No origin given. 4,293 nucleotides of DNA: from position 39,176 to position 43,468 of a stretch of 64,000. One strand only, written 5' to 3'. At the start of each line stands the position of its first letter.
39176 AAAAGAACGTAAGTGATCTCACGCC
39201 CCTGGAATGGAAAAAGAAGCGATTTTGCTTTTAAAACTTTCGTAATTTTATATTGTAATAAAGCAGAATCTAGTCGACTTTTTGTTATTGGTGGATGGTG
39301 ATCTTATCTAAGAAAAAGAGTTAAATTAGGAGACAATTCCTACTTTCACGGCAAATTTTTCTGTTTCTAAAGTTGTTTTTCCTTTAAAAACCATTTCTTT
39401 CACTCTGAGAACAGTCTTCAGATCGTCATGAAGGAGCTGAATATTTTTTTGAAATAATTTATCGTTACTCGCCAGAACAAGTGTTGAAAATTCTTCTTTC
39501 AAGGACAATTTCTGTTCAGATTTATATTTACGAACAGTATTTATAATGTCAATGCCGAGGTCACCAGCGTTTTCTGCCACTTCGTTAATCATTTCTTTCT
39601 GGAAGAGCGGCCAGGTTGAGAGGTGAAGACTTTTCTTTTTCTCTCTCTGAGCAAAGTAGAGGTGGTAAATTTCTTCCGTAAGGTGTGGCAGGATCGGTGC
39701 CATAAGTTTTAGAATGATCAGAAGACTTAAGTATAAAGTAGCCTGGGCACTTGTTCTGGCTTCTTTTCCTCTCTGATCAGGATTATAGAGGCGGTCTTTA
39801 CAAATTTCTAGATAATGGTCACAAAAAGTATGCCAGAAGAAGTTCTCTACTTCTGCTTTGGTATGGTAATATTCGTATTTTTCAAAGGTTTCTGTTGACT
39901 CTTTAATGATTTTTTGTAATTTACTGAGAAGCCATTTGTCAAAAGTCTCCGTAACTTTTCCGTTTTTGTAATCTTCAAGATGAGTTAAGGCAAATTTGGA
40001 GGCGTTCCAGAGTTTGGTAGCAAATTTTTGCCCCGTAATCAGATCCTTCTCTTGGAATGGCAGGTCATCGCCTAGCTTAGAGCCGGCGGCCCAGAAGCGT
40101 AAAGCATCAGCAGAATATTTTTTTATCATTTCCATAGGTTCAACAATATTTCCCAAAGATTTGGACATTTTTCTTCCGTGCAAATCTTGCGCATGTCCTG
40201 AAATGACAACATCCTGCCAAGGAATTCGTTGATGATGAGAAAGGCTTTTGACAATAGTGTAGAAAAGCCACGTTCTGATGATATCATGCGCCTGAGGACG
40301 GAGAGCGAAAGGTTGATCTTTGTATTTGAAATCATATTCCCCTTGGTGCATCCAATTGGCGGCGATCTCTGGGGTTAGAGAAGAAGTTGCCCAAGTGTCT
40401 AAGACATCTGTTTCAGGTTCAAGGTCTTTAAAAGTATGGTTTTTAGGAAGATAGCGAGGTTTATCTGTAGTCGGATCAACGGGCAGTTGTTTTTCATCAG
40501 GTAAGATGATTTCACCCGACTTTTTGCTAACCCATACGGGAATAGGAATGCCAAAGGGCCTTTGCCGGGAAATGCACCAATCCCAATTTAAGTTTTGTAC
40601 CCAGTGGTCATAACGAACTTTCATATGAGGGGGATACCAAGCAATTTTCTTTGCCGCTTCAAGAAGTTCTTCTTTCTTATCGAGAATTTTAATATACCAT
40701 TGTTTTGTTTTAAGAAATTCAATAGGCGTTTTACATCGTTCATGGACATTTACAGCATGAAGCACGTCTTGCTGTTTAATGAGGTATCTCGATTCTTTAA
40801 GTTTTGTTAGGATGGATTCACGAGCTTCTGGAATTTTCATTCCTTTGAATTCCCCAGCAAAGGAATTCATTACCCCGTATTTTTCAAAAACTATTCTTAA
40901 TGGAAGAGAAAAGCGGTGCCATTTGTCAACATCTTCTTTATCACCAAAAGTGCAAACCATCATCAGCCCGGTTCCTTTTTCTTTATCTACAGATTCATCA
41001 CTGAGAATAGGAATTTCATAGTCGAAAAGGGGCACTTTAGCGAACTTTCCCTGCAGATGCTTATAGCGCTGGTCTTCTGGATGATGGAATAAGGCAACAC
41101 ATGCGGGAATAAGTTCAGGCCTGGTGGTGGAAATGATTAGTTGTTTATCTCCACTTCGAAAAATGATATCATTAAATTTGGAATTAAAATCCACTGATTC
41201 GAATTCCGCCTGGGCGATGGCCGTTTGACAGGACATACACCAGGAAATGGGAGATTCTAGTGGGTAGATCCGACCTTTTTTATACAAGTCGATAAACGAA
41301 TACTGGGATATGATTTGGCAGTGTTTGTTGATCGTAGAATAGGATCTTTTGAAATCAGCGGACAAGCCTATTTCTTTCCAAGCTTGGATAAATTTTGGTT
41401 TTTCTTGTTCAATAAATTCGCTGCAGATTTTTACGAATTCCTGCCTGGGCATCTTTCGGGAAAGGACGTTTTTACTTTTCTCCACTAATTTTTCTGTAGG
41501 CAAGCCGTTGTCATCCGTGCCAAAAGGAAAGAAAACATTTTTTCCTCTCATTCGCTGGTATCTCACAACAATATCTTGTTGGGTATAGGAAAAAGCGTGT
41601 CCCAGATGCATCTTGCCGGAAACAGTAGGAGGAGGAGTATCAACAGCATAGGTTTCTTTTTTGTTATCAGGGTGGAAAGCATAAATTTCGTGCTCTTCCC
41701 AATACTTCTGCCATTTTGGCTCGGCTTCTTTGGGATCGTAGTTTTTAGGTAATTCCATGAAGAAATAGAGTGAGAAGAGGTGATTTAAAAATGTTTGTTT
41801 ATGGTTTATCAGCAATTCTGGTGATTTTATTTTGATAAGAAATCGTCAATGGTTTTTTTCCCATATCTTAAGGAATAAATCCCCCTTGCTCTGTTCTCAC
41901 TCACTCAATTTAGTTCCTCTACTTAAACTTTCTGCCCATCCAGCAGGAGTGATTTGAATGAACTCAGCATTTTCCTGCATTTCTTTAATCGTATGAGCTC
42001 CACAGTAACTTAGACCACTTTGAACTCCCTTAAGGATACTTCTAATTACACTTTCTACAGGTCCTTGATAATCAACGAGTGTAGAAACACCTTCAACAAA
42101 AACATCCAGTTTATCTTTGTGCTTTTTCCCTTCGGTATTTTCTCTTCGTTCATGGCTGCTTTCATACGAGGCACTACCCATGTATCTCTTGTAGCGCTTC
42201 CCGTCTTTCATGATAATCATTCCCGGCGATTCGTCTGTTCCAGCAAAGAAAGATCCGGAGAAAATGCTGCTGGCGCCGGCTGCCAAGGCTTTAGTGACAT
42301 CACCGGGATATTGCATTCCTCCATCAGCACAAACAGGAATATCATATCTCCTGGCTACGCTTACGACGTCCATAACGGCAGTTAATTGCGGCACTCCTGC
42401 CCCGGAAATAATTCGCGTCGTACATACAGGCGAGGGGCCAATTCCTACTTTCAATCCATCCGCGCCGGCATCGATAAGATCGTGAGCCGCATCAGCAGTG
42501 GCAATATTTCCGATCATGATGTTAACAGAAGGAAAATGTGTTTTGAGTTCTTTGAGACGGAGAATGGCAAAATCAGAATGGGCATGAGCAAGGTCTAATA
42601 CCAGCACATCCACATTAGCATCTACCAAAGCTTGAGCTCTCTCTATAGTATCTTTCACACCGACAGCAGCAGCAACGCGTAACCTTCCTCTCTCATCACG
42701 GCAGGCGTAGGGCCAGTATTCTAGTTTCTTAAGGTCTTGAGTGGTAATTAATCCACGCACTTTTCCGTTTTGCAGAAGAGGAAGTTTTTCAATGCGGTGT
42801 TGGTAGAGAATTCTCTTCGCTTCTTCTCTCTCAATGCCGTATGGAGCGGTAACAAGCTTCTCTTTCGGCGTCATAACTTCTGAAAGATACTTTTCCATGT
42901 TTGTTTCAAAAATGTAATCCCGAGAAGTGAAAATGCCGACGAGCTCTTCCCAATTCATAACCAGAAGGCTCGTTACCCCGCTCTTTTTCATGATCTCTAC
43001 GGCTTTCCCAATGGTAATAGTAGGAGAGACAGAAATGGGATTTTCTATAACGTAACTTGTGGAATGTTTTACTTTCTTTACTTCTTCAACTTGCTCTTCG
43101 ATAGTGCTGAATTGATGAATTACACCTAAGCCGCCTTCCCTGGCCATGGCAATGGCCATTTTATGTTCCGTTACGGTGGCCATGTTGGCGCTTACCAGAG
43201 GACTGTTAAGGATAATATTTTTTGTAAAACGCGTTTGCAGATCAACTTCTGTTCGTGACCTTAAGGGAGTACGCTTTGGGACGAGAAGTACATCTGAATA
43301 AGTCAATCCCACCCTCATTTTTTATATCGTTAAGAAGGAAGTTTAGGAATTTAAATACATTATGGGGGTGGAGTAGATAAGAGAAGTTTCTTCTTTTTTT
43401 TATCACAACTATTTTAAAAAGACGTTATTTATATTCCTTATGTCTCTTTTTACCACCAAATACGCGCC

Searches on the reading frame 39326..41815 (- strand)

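Call 74: search_protein_families(library=pfam, proteins=[window:39326-41815:-], max_evalue=0.001)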
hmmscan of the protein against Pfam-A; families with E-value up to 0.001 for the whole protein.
window:39326-41815:- (829 aa): 4 families
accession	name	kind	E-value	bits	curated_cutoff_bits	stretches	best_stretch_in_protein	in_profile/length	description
PF00133.28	tRNA-synt_1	-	2.8e-91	306.8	22.7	1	34-586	1-412/414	tRNA synthetases class I (I, L, M and V)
PF08264.19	Anticodon_1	-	2.9e-38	131.5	25.1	1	626-775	1-143/148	Anticodon-binding domain of tRNA ligase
PF09334.17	tRNA-synt_1g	-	3.7e-25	89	20.1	2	58-202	3-132/391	tRNA synthetases class I (M)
PF01406.26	tRNA-synt_1e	-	1.9e-09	37.8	27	1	544-593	248-297/301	tRNA synthetases class I (C) catalytic domain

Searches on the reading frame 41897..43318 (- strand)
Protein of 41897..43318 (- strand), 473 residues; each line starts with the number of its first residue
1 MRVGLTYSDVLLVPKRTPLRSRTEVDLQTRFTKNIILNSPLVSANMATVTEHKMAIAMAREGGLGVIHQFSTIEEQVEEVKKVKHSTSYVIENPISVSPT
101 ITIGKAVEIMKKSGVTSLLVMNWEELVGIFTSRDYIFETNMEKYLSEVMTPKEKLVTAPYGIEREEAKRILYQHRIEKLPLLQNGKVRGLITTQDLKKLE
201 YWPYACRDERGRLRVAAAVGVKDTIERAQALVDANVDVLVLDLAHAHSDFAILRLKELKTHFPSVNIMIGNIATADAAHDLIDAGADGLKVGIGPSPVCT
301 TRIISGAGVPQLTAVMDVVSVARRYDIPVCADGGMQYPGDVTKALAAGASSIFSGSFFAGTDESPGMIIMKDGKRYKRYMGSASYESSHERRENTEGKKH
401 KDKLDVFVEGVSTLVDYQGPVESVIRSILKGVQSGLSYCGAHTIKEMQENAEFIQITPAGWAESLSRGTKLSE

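Call 82: search_protein_families(library=pfam, proteins=[window:41897-43318:-], max_evalue=0.0001)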
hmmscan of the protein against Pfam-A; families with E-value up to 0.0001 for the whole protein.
window:41897-43318:- (473 aa): 4 families
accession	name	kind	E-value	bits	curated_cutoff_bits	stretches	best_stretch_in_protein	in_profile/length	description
PF00478.31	IMPDH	-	1.5e-131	438.9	25.6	1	4-464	1-342/345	IMP dehydrogenase / GMP reductase domain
PF00571.33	CBS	-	2.9e-15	56.8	24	2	90-135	5-51/57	CBS domain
PF03060.21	NMO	-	3.2e-14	53.5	28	1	216-369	95-236/331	Nitronate monooxygenase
PF01070.24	FMN_dh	-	4.3e-06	26.4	24.9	1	249-356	204-303/350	FMN-dependent dehydrogenase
